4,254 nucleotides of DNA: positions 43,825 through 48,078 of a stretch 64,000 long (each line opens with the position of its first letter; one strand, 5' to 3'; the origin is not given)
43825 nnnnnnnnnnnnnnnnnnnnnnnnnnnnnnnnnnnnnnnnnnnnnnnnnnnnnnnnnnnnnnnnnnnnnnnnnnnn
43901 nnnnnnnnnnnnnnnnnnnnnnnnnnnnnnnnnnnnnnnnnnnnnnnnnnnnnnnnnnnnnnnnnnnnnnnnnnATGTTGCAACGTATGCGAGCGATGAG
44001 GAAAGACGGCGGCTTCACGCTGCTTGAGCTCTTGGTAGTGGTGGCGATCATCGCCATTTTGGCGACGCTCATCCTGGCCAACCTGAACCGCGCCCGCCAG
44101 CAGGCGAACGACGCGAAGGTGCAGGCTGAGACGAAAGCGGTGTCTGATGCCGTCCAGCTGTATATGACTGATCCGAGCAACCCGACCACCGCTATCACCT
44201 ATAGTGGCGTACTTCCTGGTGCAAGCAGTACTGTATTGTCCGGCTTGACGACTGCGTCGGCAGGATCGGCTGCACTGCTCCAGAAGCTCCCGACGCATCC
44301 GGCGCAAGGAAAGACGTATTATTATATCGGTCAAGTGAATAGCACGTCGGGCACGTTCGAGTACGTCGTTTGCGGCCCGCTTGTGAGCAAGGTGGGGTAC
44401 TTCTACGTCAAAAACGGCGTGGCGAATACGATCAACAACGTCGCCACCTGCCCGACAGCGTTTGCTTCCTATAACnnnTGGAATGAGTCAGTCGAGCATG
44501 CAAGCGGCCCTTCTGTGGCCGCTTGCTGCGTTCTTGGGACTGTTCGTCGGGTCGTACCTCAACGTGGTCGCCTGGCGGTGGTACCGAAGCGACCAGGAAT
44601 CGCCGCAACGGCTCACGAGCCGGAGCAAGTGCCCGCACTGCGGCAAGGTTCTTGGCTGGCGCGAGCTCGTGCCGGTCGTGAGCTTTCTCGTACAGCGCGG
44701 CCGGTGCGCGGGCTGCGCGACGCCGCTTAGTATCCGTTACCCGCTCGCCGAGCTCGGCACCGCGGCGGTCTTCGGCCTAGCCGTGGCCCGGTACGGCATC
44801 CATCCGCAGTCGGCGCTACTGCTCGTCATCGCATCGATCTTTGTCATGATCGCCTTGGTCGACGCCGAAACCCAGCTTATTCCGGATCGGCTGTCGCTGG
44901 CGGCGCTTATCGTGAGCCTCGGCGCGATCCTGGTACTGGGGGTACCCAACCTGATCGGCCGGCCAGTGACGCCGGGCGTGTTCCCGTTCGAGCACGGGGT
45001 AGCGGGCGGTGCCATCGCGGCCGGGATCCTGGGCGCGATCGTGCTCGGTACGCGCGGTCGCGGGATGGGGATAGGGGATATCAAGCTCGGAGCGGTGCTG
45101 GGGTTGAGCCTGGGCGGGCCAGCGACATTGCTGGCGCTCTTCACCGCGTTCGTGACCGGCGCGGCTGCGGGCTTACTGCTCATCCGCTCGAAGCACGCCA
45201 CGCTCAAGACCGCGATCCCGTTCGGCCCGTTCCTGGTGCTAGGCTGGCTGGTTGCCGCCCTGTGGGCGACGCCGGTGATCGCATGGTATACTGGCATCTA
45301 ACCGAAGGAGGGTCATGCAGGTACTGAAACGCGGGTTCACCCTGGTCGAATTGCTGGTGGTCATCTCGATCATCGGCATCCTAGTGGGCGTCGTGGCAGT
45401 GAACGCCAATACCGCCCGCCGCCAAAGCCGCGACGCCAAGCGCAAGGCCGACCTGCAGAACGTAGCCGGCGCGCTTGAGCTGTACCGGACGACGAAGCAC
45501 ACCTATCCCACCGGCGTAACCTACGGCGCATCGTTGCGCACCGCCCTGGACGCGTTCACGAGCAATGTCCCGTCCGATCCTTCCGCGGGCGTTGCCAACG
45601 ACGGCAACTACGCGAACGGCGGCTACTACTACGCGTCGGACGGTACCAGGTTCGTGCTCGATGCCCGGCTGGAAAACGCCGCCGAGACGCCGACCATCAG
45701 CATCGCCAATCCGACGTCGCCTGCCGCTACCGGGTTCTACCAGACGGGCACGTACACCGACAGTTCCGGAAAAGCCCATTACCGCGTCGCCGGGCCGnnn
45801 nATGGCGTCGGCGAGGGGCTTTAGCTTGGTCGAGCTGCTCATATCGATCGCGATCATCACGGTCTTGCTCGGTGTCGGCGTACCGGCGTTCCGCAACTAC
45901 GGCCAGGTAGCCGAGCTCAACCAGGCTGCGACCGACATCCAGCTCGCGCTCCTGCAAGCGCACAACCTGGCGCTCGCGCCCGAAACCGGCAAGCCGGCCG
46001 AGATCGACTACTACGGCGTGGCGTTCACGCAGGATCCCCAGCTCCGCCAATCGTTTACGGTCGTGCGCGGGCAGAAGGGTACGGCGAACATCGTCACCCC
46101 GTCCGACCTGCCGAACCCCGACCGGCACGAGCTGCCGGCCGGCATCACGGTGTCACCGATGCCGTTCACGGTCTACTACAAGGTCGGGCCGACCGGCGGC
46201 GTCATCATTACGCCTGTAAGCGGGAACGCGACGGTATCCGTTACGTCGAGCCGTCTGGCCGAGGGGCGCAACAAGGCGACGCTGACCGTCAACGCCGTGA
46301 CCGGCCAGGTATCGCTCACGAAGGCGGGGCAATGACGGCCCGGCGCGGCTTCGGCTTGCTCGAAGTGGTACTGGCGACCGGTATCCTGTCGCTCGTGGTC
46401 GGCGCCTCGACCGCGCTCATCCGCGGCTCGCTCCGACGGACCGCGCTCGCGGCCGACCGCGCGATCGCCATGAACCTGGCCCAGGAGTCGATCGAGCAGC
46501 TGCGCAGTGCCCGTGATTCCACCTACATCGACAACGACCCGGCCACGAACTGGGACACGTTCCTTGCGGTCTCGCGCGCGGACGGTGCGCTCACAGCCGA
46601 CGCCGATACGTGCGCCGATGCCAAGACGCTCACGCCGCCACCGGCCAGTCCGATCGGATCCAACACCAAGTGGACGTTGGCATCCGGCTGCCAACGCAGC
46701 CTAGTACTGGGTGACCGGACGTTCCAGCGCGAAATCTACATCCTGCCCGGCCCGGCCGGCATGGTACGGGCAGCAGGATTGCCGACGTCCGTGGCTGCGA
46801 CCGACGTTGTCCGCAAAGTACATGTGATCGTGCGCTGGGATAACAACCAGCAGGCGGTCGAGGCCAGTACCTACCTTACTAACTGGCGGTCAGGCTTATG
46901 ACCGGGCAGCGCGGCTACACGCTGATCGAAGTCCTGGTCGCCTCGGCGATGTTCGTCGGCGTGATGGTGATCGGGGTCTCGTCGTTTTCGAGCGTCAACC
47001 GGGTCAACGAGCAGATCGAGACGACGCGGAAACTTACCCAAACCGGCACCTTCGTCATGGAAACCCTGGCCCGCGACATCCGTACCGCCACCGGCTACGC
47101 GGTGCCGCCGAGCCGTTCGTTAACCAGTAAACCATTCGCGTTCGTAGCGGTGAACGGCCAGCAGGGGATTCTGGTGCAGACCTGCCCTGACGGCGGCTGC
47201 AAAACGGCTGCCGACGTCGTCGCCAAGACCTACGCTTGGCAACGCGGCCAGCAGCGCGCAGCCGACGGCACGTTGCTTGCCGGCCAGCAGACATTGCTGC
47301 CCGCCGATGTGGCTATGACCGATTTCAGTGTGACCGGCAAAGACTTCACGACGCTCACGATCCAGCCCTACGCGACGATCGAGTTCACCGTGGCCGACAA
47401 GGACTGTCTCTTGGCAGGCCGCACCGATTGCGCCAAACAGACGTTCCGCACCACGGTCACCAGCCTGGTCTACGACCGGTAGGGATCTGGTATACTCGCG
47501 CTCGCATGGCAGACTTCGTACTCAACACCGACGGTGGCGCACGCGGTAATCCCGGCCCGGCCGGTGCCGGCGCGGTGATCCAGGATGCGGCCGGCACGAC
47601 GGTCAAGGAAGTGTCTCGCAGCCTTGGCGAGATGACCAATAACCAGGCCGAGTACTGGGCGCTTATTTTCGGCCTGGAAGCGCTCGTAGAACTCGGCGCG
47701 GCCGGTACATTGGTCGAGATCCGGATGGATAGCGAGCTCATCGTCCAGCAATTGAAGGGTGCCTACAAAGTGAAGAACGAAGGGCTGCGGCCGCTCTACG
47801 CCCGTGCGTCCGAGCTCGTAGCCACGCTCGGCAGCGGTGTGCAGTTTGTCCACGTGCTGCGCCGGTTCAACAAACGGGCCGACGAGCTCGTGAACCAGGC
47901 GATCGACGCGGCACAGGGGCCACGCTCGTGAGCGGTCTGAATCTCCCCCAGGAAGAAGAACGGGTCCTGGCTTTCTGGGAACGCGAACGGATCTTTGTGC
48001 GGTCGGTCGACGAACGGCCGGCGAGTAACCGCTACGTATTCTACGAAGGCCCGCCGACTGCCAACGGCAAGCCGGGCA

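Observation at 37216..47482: Complete secretin-less type IV pilus locus with three major-pilin paralogs, four ATPase/platform genes, and no pilM or pilQ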

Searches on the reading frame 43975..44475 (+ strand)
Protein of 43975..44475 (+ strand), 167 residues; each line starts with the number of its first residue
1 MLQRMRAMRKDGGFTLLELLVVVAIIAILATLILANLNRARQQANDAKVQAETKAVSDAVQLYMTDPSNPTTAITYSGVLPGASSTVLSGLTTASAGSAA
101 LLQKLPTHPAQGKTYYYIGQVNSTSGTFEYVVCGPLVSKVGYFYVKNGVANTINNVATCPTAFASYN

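Call 6: search_protein_families(library=pfam, max_evalue=0.1, proteins=[window:43975-44475:+])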
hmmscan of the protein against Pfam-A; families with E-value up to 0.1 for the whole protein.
window:43975-44475:+ (167 aa): 3 families
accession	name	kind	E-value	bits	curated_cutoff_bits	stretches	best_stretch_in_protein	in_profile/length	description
PF07963.17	N_methyl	-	7.2e-09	35.3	21.2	1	8-33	1-26/27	Prokaryotic N-terminal methylation motif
PF11773.13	ComGE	-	0.002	18.4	25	1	16-57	2-43/82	Competence system putative prepilin ComGE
PF00375.23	SDF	-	0.02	14.4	27.9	1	4-98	58-154/387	Sodium:dicarboxylate symporter family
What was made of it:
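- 43975..44478 (+): Pilin B, major-type size, with a C-terminal Cys pair. N_methyl 35.3 bits (call 6).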

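Call 44: search_protein_families(library=ncbifam, max_evalue=0.01, proteins=[window:43975-44475:+])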
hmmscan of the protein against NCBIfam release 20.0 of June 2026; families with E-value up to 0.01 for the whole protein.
window:43975-44475:+ (167 aa): 15 families
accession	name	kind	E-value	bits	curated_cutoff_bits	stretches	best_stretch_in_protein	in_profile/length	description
TIGR01710.1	typeII_sec_gspG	equivalog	6.4e-10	39.2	88.85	1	13-72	2-62/134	type II secretion system major pseudopilin GspG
NF040999.1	pilin_ComGC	equivalog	7e-10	39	75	1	13-70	3-60/84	competence type IV pilus major pilin ComGC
NF041013.1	T4P_ComGE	equivalog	1.2e-08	35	49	1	13-68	5-61/83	competence type IV pilus minor pilin ComGE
TIGR01708.2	typeII_sec_gspH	equivalog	1.6e-07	31.5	80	1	13-50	3-39/169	type II secretion system minor pseudopilin GspH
TIGR02532.1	IV_pilin_GFxxxE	domain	1.8e-07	30.7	16.3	1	13-34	3-24/24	prepilin-type N-terminal cleavage/methylation domain-containing protein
NF041775.1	typeIV_PilA_Myxo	equivalog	1.4e-06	28.4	400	1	10-59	9-58/214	type IV pilin protein PilA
NF007862.0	PRK10574.1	equivalog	5.5e-06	26.6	138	1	8-75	1-68/145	prepilin peptidase-dependent pilin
TIGR01707.1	gspI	equivalog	0.0001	22.7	44.35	1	13-45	1-33/101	type II secretion system minor pseudopilin GspI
NF007800.0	PRK10506.1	equivalog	0.00011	22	158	1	6-45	3-42/163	prepilin peptidase-dependent protein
TIGR02599.1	TIGR02599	subfamily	0.00011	21.5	256.5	1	13-52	1-40/361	Verru_Chthon cassette protein C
NF047828.1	T3SSXpsI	equivalog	0.00086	19.3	150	1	13-52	3-42/132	type II secretion system protein XpsI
NF040982.1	ComGD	equivalog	0.0016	18.9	70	1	13-43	3-33/139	competence type IV pilus minor pilin ComGD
TIGR01711.1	gspJ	equivalog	0.0019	18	64.85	1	12-50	1-39/192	type II secretion system minor pseudopilin GspJ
TIGR02596.1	TIGR02596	subfamily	0.0042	17.2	70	1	14-42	1-29/196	Verru_Chthon cassette protein D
NF047827.1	T3SSXpsH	equivalog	0.0062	16.3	160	1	13-59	2-45/145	type II secretion system protein XpsH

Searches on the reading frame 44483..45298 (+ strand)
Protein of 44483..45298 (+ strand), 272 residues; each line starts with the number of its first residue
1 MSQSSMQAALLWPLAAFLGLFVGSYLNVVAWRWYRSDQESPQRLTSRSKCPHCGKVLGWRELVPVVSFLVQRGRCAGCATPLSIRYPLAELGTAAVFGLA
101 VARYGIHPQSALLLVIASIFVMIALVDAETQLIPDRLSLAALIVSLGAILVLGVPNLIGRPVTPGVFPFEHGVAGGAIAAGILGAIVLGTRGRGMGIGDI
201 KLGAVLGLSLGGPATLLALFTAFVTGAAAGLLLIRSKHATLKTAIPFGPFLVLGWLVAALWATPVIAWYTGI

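Call 6: search_protein_families(library=pfam, max_evalue=0.1, proteins=[window:44483-45298:+])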
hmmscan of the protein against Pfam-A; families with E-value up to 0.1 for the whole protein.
window:44483-45298:+ (272 aa): 2 families
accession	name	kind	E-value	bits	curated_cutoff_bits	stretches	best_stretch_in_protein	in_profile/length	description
PF06750.18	A24_N_bact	-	6.3e-26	90.7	23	1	18-103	2-83/84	Bacterial Peptidase A24 N-terminal domain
PF01478.23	Peptidase_A24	-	5.1e-11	43.4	26.5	1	114-230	1-103/104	Type IV leader peptidase family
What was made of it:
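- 44483..45301 (+): PilD prepilin peptidase. A24_N_bact 90.7 bits and Peptidase_A24 43.4 bits (call 6).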

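Call 86: search_protein_families(library=ncbifam, max_evalue=0.00001, proteins=[window:44483-45298:+])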
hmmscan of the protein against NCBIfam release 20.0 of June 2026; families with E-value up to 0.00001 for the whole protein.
window:44483-45298:+ (272 aa): 0 families

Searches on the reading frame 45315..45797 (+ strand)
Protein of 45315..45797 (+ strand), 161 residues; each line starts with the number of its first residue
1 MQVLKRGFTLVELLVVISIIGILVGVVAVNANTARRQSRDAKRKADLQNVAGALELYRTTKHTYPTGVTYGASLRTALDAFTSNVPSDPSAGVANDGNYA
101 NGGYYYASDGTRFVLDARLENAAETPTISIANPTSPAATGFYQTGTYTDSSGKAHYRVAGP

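Call 6: search_protein_families(library=pfam, max_evalue=0.1, proteins=[window:45315-45797:+])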
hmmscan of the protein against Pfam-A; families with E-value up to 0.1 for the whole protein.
window:45315-45797:+ (161 aa): 3 families
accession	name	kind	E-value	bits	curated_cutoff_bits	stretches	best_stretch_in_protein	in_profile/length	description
PF07963.17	N_methyl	-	1.3e-07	31.4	21.2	1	5-27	4-26/27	Prokaryotic N-terminal methylation motif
PF08334.16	T2SSG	-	0.024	15.1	21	1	36-66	7-37/108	Type II secretion system (T2SS), protein G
PF16732.10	ComP_DUS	-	0.064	14.6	27.3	0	36-84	8-41/87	Type IV minor pilin ComP, DNA uptake sequence receptor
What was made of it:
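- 45315..45800 (+): Pilin C, GspG-like, without cysteines. N_methyl (call 6).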

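Call 44: search_protein_families(library=ncbifam, max_evalue=0.01, proteins=[window:45315-45797:+])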
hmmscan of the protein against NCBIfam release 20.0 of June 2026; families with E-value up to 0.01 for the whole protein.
window:45315-45797:+ (161 aa): 10 families
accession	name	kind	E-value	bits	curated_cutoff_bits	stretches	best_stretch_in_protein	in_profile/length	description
TIGR01710.1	typeII_sec_gspG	equivalog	9.4e-13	48.4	88.85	1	6-67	1-62/134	type II secretion system major pseudopilin GspG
TIGR01708.2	typeII_sec_gspH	equivalog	1e-08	35.3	80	1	6-49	2-45/169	type II secretion system minor pseudopilin GspH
TIGR02532.1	IV_pilin_GFxxxE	domain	4.3e-08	32.7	16.3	1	5-27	1-23/24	prepilin-type N-terminal cleavage/methylation domain-containing protein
NF041775.1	typeIV_PilA_Myxo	equivalog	2.6e-06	27.5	400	1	5-64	10-69/214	type IV pilin protein PilA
NF040999.1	pilin_ComGC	equivalog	4.6e-06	26.7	75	1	6-65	2-61/84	competence type IV pilus major pilin ComGC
TIGR02596.1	TIGR02596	subfamily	1.2e-05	25.5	70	1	8-39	1-32/196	Verru_Chthon cassette protein D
NF041013.1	T4P_ComGE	equivalog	1.4e-05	25.1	49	1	6-51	4-49/83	competence type IV pilus minor pilin ComGE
NF007862.0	PRK10574.1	equivalog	0.00017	21.7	138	1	5-26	4-25/145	prepilin peptidase-dependent pilin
TIGR02599.1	TIGR02599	subfamily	0.00073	18.9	256.5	1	7-46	1-40/361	Verru_Chthon cassette protein C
NF007800.0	PRK10506.1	equivalog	0.0052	16.6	158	1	5-27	8-30/163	prepilin peptidase-dependent protein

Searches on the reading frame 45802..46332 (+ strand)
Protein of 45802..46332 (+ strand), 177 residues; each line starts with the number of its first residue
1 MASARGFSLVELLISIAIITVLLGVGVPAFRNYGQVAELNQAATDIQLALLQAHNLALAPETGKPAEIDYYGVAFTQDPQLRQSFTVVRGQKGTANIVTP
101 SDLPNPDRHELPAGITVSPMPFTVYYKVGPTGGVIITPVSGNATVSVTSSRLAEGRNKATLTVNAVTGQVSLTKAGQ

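Call 7: search_protein_families(library=pfam, max_evalue=0.1, proteins=[window:45802-46332:+])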
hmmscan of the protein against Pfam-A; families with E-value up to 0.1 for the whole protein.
window:45802-46332:+ (177 aa): 1 family
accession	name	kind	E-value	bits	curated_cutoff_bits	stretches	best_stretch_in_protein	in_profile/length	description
PF07963.17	N_methyl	-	1.6e-06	27.8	21.2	1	1-25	1-25/27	Prokaryotic N-terminal methylation motif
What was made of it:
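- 45802..46335 (+): Minor pilin 1, GspH/FimT-like N-terminus. N_methyl 27.8 bits (call 7).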

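Call 44: search_protein_families(library=ncbifam, max_evalue=0.01, proteins=[window:45802-46332:+])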
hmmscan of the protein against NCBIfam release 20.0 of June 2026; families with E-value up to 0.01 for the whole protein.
window:45802-46332:+ (177 aa): 10 families
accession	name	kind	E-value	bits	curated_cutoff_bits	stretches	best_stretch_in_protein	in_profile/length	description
NF007862.0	PRK10574.1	equivalog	2.9e-08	33.9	138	1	2-40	2-40/145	prepilin peptidase-dependent pilin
NF007800.0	PRK10506.1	equivalog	4.4e-07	29.8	158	1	2-57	6-61/163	prepilin peptidase-dependent protein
TIGR02596.1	TIGR02596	subfamily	9.8e-07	29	70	1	7-85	1-77/196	Verru_Chthon cassette protein D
TIGR01708.2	typeII_sec_gspH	equivalog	1.2e-05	25.4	80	1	5-58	2-55/169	type II secretion system minor pseudopilin GspH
TIGR02532.1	IV_pilin_GFxxxE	domain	2.1e-05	24.2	16.3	1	5-26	2-23/24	prepilin-type N-terminal cleavage/methylation domain-containing protein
NF041775.1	typeIV_PilA_Myxo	equivalog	9.1e-05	22.5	400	1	4-50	10-55/214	type IV pilin protein PilA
TIGR01710.1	typeII_sec_gspG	equivalog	0.00066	19.7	88.85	1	5-48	1-44/134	type II secretion system major pseudopilin GspG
NF041013.1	T4P_ComGE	equivalog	0.00075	19.5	49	1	4-35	3-34/83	competence type IV pilus minor pilin ComGE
NF040999.1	pilin_ComGC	equivalog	0.0014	18.8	75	1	5-32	2-29/84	competence type IV pilus major pilin ComGC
NF040982.1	ComGD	equivalog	0.0057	17.1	70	1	5-61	2-58/139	competence type IV pilus minor pilin ComGD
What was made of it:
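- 45802..46335 (+): Subthreshold GspH and ppdA hits (call 44).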

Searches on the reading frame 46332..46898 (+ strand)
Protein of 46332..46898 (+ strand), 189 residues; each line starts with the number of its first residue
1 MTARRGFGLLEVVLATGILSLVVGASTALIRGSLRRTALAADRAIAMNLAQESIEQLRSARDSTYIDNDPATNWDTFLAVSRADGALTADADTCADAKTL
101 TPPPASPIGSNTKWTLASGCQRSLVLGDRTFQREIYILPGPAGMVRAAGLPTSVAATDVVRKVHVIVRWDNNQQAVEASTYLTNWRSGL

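Call 7: search_protein_families(library=pfam, max_evalue=0.1, proteins=[window:46332-46898:+])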
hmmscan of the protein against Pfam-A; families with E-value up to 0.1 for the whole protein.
window:46332-46898:+ (189 aa): 1 family
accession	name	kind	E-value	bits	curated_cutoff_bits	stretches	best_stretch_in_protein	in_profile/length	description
PF07963.17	N_methyl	-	0.0011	18.8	21.2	1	1-26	1-26/27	Prokaryotic N-terminal methylation motif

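Call 44: search_protein_families(library=ncbifam, max_evalue=0.01, proteins=[window:46332-46898:+])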
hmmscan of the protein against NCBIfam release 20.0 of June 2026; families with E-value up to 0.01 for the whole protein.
window:46332-46898:+ (189 aa): 4 families
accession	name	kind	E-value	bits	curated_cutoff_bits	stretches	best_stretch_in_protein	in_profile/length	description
TIGR02523.1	type_IV_pilV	equivalog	5.7e-08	33.3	52.2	1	5-99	2-96/139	type IV pilus modification protein PilV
NF041013.1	T4P_ComGE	equivalog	0.00073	19.6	49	1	5-56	4-55/83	competence type IV pilus minor pilin ComGE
NF047828.1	T3SSXpsI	equivalog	0.0019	18.2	150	0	5-57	2-54/132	type II secretion system protein XpsI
TIGR01707.1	gspI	equivalog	0.0076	16.7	44.35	0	6-58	1-53/101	type II secretion system minor pseudopilin GspI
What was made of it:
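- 46332..46901 (+): Minor pilin 2, PilV/GspI-like. Subthreshold TIGR02523 PilV hit, 33 bits (call 44).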

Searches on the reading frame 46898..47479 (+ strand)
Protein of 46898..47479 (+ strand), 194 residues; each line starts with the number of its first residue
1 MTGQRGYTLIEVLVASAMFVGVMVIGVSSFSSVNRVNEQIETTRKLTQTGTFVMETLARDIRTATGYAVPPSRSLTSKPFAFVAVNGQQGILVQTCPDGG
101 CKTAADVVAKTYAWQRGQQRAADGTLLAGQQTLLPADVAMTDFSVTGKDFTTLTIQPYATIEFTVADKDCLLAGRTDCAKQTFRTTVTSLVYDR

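Call 7: search_protein_families(library=pfam, max_evalue=0.1, proteins=[window:46898-47479:+])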
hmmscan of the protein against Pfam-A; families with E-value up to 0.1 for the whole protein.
window:46898-47479:+ (194 aa): 1 family
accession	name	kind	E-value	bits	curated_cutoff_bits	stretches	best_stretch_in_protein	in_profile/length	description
PF07963.17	N_methyl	-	0.00012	22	21.2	1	1-18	1-18/27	Prokaryotic N-terminal methylation motif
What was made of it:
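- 46898..47482 (+): Minor pilin 3, GspJ/ComGF-like N-terminus. N_methyl 22.0 bits (call 7).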

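Call 44: search_protein_families(library=ncbifam, max_evalue=0.01, proteins=[window:46898-47479:+])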
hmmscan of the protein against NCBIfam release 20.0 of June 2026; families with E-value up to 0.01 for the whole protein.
window:46898-47479:+ (194 aa): 8 families
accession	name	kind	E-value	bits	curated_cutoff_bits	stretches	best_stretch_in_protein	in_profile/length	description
NF041013.1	T4P_ComGE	equivalog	2.6e-05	24.2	49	1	4-54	3-53/83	competence type IV pilus minor pilin ComGE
TIGR02532.1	IV_pilin_GFxxxE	domain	0.00014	21.5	16.3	1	4-26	1-23/24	prepilin-type N-terminal cleavage/methylation domain-containing protein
NF047828.1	T3SSXpsI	equivalog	0.00066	19.7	150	1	4-43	1-37/132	type II secretion system protein XpsI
TIGR01707.1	gspI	equivalog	0.0013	19.2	44.35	0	6-40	1-35/101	type II secretion system minor pseudopilin GspI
TIGR01711.1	gspJ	equivalog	0.0016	18.3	64.85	1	5-64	1-60/192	type II secretion system minor pseudopilin GspJ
NF041002.1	pilin_ComGF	equivalog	0.0056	16.9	80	1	4-43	1-40/139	competence type IV pilus minor pilin ComGF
NF007848.0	PRK10557.1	equivalog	0.0088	15.4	120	0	3-67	9-72/192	prepilin peptidase-dependent protein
NF007800.0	PRK10506.1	equivalog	0.0089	15.9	158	1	2-43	6-47/163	prepilin peptidase-dependent protein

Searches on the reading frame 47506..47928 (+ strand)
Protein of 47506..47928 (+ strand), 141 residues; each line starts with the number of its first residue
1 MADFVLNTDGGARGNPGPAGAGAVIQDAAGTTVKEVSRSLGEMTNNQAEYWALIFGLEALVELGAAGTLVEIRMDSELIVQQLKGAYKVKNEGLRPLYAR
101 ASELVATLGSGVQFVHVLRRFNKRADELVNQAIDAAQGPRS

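Call 7: search_protein_families(library=pfam, max_evalue=0.1, proteins=[window:47506-47928:+])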
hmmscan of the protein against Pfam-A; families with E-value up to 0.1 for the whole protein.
window:47506-47928:+ (141 aa): 2 families
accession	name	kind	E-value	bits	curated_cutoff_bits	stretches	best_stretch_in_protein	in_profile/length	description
PF13456.12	RVT_3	-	1.7e-20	73.6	21.6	1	7-132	1-123/123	Reverse transcriptase-like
PF00075.30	RNase_H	-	9.6e-10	39.2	25.8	1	4-132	4-139/141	RNase H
